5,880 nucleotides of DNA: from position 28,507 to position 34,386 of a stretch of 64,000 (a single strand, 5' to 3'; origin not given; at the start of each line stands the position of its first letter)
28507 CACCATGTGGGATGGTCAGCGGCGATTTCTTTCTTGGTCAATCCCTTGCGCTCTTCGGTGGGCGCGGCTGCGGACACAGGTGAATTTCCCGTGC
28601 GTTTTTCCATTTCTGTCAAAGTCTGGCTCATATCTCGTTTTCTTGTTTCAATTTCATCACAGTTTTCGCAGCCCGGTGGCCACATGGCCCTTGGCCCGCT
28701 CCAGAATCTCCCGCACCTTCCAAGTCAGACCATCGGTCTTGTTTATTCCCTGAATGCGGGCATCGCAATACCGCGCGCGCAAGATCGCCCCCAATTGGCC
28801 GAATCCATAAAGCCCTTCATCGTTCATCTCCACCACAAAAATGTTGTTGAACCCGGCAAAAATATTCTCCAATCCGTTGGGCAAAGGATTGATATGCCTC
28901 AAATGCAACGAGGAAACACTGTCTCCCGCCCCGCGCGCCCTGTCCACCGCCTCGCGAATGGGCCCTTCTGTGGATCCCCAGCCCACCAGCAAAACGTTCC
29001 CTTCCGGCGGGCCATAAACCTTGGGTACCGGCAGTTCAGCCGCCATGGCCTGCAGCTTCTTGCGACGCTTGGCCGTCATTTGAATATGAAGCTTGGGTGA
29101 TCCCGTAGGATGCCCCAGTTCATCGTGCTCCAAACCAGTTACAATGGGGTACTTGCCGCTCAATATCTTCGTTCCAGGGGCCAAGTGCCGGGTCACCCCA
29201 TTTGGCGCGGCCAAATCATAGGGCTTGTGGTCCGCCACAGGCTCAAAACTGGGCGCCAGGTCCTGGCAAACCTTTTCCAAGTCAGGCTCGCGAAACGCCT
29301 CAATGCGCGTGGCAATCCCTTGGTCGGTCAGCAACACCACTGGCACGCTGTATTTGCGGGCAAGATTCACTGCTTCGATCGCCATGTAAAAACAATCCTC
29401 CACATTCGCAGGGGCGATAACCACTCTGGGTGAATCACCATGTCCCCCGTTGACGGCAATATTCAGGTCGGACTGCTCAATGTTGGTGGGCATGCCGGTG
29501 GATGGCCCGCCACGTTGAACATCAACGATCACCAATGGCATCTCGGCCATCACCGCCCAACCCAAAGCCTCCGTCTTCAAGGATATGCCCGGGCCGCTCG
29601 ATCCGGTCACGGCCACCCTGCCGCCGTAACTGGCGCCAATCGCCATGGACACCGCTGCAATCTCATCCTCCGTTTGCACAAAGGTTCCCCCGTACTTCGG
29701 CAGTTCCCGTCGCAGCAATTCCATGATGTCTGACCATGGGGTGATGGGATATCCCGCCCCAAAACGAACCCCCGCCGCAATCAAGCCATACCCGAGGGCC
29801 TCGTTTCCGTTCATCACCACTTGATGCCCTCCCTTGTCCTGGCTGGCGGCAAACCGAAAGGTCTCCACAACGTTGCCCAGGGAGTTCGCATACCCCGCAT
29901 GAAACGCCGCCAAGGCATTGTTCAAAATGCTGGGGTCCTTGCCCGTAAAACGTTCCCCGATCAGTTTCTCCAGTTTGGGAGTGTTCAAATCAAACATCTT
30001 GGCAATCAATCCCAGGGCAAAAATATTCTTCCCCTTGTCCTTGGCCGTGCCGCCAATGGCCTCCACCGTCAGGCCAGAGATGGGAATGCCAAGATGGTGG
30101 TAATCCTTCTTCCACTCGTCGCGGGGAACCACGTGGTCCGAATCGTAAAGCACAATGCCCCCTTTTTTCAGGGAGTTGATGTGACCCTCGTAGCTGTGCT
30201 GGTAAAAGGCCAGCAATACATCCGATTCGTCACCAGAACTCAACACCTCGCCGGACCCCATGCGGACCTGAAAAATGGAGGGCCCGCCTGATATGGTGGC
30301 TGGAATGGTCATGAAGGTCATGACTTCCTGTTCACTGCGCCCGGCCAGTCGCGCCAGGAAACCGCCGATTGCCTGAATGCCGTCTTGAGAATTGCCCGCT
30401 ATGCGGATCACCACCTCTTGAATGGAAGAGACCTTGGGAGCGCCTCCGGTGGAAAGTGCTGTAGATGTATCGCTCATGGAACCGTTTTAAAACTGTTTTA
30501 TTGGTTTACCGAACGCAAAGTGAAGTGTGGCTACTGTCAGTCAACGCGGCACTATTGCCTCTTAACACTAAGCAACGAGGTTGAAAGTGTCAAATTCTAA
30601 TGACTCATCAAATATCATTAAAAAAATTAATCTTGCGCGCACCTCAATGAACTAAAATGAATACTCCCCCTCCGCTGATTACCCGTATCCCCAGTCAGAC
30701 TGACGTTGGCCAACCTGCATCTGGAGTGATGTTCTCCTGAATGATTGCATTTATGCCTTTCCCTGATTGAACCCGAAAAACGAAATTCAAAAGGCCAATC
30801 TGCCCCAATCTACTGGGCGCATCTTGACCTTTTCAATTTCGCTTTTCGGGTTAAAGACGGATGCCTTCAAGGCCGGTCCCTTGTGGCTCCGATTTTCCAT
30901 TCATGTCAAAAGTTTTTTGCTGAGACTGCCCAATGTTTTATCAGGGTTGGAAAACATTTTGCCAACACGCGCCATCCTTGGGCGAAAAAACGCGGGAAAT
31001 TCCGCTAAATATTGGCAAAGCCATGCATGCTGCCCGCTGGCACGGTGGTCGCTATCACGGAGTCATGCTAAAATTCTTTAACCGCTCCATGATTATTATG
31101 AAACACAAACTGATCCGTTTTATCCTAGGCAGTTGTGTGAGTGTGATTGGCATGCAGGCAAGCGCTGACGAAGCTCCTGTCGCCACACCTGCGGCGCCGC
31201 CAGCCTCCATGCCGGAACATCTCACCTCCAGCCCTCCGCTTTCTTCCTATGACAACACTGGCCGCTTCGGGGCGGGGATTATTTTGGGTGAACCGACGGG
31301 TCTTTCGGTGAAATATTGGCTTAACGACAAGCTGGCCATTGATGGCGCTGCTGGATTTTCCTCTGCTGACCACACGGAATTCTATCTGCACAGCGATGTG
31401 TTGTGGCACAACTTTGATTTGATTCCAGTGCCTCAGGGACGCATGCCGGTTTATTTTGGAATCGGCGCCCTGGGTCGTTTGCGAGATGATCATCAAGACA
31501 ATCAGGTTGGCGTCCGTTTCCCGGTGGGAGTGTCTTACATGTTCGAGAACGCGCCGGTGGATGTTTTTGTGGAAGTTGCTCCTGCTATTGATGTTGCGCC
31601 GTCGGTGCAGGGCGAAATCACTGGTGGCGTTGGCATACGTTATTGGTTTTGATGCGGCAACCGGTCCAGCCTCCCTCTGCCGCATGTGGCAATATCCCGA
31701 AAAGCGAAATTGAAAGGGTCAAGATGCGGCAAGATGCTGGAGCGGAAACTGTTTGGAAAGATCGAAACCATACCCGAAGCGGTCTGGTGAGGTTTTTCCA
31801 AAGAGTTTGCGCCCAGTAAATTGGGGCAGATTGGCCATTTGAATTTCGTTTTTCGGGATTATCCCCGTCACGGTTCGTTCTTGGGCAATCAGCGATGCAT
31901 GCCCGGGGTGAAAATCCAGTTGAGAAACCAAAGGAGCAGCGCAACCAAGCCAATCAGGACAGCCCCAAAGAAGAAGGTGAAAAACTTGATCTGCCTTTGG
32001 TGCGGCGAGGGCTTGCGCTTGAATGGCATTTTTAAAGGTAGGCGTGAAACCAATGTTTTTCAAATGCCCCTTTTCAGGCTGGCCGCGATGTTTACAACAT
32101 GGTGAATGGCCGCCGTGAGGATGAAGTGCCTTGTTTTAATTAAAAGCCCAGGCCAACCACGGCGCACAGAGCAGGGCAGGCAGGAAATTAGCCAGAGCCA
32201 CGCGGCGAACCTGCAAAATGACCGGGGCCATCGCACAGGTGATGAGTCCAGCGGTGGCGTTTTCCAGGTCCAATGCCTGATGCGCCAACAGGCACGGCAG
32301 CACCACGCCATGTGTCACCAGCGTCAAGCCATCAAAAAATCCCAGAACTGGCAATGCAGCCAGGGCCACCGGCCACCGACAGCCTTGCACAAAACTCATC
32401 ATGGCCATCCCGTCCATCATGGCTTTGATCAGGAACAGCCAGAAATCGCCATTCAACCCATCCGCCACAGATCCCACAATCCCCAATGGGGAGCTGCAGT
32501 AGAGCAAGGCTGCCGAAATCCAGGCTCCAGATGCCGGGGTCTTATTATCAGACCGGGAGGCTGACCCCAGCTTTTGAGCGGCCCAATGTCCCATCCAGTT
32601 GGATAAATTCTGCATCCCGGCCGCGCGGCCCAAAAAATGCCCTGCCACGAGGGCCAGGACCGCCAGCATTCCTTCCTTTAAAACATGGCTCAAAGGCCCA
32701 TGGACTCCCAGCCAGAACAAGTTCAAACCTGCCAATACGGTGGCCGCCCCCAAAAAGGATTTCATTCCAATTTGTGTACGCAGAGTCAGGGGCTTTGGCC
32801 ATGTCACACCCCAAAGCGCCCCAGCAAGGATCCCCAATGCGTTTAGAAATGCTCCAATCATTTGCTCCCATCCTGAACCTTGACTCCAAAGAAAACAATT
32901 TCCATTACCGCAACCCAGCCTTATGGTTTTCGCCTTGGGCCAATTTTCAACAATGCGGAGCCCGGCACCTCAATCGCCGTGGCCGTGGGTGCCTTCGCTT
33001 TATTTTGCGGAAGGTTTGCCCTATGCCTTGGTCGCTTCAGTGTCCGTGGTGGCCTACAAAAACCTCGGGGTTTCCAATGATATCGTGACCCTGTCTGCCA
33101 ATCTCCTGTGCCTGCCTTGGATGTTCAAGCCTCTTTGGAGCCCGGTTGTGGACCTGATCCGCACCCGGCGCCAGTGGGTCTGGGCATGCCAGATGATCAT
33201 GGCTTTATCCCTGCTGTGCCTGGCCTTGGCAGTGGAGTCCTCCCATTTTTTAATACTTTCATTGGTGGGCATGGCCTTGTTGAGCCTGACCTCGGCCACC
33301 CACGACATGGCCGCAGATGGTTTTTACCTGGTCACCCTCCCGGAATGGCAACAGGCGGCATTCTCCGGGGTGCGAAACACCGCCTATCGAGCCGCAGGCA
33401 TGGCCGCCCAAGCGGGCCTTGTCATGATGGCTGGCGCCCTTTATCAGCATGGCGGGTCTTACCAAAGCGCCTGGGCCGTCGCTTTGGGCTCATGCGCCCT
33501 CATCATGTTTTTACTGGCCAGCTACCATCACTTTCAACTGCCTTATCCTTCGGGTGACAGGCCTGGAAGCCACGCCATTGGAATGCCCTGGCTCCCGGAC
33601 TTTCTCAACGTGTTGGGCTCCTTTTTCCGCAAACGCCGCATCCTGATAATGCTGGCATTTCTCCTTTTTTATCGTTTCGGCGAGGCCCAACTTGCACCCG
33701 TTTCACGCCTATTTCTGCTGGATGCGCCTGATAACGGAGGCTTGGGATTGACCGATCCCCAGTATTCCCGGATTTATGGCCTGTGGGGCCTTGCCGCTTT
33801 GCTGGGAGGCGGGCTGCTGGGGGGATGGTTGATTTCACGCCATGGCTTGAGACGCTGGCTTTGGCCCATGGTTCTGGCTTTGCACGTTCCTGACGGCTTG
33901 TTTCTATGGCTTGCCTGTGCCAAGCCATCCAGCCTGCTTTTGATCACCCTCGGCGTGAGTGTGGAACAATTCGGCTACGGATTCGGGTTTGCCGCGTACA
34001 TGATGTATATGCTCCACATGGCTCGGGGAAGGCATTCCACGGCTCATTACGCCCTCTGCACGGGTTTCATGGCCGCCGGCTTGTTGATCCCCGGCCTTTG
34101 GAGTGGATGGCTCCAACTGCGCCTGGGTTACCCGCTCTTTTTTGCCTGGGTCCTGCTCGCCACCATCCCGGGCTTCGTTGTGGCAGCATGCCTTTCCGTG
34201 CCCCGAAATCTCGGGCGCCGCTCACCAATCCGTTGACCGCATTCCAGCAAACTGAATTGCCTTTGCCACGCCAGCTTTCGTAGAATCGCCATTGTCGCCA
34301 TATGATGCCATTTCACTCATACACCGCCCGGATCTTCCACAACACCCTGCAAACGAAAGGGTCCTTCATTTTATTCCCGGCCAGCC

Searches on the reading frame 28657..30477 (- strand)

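Call 13: search_protein_families(library=pfam, proteins=[window:28657-30477:-], max_evalue=0.01)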
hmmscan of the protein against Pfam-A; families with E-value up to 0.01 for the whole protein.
window:28657-30477:- (606 aa): 4 families
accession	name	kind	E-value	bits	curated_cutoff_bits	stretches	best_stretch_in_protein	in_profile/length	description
PF01855.24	POR_N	-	6.3e-57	193.4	27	1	231-467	2-228/231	Pyruvate flavodoxin/ferredoxin oxidoreductase, thiamine diP-bdg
PF01558.24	POR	-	3.4e-27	96.2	27.4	1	32-197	3-173/173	Pyruvate ferredoxin/flavodoxin oxidoreductase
PF17147.9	PFOR_II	-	9.2e-07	29.6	27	1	495-590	3-101/102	Pyruvate:ferredoxin oxidoreductase core domain II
PF02776.23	TPP_enzyme_N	-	2e-06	28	26.8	1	222-328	1-106/119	Thiamine pyrophosphate enzyme, N-terminal TPP binding domain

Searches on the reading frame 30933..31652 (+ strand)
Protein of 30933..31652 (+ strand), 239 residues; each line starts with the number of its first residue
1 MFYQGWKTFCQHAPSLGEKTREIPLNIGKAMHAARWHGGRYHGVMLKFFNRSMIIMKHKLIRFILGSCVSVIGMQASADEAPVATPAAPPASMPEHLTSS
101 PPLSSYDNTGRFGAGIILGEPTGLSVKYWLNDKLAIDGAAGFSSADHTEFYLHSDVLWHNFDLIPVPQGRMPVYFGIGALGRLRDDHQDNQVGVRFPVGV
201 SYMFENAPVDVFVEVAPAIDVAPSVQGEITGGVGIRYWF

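Call 13: search_protein_families(library=pfam, proteins=[window:30933-31652:+], max_evalue=0.01)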
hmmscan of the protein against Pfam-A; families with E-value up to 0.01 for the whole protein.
window:30933-31652:+ (239 aa): 1 family
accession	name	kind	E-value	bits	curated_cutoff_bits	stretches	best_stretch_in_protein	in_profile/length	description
PF13161.12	DUF3996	-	0.0017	18.6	22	1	107-228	5-135/154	Protein of unknown function (DUF3996)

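Call 17: find_homologous_proteins(query=window:30933-31652:+, max_evalue=1e-10)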
Query window:30933-31652:+ (239 aa): 275 proteins with E <= 1e-10 among 979 candidates; the best 120 are listed.
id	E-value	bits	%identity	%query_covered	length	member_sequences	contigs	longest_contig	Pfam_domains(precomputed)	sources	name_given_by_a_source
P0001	6.0e-148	509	90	100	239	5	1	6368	-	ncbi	-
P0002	5.2e-74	267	66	77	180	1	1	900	-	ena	-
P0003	8.3e-70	253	60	77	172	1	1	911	-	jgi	jgi:hypothetical protein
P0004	4.2e-69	251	60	79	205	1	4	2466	-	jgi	jgi:hypothetical protein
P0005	3.9e-68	248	64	72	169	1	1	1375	-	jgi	-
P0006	4.0e-68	247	64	77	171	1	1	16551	-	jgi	jgi:hypothetical protein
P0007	8.5e-67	243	77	55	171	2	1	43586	-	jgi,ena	jgi:hypothetical protein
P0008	1.5e-66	242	61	74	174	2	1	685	-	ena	-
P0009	1.7e-66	242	62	72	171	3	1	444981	-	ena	-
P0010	3.9e-66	241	69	59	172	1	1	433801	-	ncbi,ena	-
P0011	5.0e-66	241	76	54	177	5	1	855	-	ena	-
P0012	6.0e-66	240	60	77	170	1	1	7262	-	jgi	jgi:hypothetical protein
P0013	1.0e-65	240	74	54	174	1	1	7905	-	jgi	jgi:hypothetical protein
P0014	1.4e-65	239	74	54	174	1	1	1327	-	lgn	-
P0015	1.4e-65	239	67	62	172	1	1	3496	-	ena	-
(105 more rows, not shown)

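Call 18: find_encoding_contigs(protein=P0001, flank=6000, max_places=5)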
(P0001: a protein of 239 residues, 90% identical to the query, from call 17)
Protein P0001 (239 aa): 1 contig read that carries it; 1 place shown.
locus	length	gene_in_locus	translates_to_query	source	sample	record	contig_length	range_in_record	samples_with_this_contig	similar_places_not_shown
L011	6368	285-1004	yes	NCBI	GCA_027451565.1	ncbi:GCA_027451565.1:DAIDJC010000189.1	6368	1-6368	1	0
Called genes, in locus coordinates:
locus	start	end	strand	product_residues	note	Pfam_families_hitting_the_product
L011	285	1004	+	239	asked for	-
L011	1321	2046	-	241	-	PF04474:DUF554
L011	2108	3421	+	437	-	PF07690:MFS_1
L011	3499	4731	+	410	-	PF00884:Sulfatase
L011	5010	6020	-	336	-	PF01139:RtcB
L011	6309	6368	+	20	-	?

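Call 19: find_encoding_contigs(protein=P0007, flank=6000, max_places=3)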
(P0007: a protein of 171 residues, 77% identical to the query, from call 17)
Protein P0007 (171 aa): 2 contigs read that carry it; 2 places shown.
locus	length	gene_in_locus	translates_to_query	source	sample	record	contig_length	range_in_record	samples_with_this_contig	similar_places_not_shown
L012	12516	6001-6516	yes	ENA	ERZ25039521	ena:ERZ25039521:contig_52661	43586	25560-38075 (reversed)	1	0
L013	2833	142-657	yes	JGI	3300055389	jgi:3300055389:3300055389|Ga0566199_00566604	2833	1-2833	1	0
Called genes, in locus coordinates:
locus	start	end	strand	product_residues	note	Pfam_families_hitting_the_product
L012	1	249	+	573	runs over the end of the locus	PF00128:Alpha-amylase, PF11941:DUF3459 (weak)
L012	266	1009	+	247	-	PF01872:RibD_C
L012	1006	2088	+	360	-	PF01068:DNA_ligase_A_M, PF04679:DNA_ligase_A_C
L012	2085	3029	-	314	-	-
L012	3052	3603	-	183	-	PF01896:DNA_primase_S, PF21686:LigD_Prim-Pol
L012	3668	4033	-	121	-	PF21686:LigD_Prim-Pol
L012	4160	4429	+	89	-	PF01641:SelR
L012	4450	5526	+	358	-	-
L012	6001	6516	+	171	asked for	-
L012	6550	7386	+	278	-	PF07076:DUF1344 (faint), PF11604:CusF_Ec (faint)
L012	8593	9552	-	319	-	PF13407:Peripla_BP_4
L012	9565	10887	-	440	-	PF02746:MR_MLE_N, PF13378:MR_MLE_C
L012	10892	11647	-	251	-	PF00106:adh_short, PF08659:KR, PF01370:Epimerase (weak), PF13561:adh_short_C2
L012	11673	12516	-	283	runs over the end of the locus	PF04909:Amidohydro_2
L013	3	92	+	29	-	?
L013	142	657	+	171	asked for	-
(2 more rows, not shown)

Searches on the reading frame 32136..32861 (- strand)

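Call 13: search_protein_families(library=pfam, proteins=[window:32136-32861:-], max_evalue=0.01)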
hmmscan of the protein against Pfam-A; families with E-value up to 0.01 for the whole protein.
window:32136-32861:- (241 aa): 1 family
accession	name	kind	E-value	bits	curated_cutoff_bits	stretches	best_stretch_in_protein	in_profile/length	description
PF04474.17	DUF554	-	1.6e-32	113.2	25.1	1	2-238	1-220/220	Protein of unknown function (DUF554)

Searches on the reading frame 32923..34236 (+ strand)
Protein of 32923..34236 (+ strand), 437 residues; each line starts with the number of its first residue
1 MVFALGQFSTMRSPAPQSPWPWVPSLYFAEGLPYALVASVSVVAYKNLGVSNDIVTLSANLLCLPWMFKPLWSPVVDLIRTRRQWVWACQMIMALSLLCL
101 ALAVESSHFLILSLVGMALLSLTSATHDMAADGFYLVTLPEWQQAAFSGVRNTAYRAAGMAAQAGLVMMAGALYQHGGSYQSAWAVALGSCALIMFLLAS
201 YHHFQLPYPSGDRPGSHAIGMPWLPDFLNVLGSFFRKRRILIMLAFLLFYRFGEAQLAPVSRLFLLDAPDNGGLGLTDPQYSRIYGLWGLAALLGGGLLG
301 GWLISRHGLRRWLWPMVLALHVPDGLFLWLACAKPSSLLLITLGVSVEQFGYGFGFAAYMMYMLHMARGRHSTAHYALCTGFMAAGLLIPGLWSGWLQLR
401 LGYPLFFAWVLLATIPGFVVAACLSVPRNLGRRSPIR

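Call 76: search_protein_families(library=pfam, proteins=[window:32923-34236:+], max_evalue=0.0001)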
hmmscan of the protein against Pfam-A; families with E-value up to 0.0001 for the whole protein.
window:32923-34236:+ (437 aa): 1 family
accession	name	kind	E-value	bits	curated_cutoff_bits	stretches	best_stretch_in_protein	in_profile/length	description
PF07690.21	MFS_1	-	1.1e-11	44.7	33.4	1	27-369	5-325/347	Major Facilitator Superfamily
